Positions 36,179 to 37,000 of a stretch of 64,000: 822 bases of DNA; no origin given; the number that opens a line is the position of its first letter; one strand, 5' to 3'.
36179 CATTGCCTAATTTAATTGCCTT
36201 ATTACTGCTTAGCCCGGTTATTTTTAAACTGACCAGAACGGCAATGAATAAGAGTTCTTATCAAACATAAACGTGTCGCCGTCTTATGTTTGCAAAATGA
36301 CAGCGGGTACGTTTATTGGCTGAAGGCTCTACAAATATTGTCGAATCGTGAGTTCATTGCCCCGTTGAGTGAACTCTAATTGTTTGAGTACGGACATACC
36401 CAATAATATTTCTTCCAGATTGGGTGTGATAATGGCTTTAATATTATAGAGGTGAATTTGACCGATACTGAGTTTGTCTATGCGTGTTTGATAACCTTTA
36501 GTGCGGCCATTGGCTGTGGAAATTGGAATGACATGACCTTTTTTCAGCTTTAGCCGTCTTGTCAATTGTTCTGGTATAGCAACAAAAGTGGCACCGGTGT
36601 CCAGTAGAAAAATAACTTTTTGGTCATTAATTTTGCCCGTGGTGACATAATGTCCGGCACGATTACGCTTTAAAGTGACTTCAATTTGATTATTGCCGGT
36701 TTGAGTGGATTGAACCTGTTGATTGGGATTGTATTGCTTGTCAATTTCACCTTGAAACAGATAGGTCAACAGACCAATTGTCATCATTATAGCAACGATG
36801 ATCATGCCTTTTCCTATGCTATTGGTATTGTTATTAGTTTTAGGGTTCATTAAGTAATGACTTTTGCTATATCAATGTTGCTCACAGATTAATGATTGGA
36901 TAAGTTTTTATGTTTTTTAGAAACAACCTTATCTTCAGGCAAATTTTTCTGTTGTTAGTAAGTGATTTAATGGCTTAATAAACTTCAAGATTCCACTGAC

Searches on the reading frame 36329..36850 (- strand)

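Call 70: search_protein_families(library=pfam, proteins=[window:36329-36850:-], max_evalue=0.001)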
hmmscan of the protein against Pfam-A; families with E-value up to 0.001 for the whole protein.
window:36329-36850:- (173 aa): 3 families
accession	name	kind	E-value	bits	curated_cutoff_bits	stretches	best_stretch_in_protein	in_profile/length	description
PF13975.11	gag-asp_proteas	-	1.8e-24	86.5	28.2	1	71-157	2-92/92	gag-polyprotein putative aspartyl protease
PF13650.11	Asp_protease_2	-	1.1e-20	74.5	24.3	1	71-154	2-90/90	Aspartyl protease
PF00077.25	RVP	-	0.00015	22.4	20.7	1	73-160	10-98/101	Retroviral aspartyl protease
